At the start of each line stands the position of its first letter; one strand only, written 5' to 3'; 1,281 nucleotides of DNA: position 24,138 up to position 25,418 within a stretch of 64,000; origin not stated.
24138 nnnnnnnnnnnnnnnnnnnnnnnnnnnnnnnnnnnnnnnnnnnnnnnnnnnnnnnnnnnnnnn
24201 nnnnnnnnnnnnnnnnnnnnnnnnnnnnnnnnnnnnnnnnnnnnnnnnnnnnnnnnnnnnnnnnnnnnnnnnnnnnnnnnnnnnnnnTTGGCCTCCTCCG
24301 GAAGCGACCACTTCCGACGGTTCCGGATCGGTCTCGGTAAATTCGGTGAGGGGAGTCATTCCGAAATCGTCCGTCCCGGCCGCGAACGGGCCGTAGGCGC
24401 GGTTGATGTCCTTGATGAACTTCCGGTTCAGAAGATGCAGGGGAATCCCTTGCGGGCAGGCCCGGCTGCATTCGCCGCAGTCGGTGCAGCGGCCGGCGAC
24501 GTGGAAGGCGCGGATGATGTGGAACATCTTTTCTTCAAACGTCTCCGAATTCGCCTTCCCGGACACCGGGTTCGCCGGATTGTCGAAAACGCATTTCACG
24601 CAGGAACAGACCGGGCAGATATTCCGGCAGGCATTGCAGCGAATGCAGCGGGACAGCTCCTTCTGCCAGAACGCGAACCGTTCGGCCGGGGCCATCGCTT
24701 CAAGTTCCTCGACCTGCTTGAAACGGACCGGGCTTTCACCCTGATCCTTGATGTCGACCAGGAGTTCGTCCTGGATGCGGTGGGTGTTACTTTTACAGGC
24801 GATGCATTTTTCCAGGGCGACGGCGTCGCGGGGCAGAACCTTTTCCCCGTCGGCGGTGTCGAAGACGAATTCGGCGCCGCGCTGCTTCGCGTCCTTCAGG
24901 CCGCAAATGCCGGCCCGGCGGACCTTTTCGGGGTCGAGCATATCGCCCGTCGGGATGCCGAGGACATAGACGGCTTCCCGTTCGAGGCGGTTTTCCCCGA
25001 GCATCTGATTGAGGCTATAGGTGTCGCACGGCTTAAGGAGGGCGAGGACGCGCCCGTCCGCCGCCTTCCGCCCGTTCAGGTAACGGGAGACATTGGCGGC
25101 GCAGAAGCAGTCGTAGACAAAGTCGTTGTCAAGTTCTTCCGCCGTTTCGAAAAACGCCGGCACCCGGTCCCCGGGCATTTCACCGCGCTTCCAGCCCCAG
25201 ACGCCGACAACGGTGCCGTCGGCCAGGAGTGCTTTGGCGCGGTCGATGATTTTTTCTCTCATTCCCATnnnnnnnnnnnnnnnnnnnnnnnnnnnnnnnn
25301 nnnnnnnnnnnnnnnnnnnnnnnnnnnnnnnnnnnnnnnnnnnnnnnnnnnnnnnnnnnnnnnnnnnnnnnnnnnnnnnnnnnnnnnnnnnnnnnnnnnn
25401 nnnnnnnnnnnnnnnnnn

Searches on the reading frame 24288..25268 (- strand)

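Call 39: search_protein_families(library=pfam, proteins=[window:24288-25268:-])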
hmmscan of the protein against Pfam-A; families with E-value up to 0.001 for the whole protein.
window:24288-25268:- (327 aa): 7 families
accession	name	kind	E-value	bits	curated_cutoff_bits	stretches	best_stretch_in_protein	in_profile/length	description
PF13183.11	Fer4_8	-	1.7e-08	35.3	27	1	204-275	1-68/68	4Fe-4S dicluster domain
PF13187.11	Fer4_9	-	1.7e-07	31.6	27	1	222-274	4-50/52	4Fe-4S dicluster domain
PF00037.32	Fer4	-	3.4e-06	27.1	21.1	1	259-275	6-22/24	4Fe-4S binding domain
PF13534.11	Fer4_17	-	4.8e-06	27.5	22.2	1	207-275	1-60/61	4Fe-4S dicluster domain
PF12797.12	Fer4_2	-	4.9e-06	26.6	24.5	0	255-272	4-21/22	4Fe-4S binding domain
PF13237.11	Fer4_10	-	3.6e-05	24.1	25.5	0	203-272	4-53/53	4Fe-4S dicluster domain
PF14697.11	Fer4_21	-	0.00097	19.7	35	0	205-225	38-58/59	4Fe-4S dicluster domain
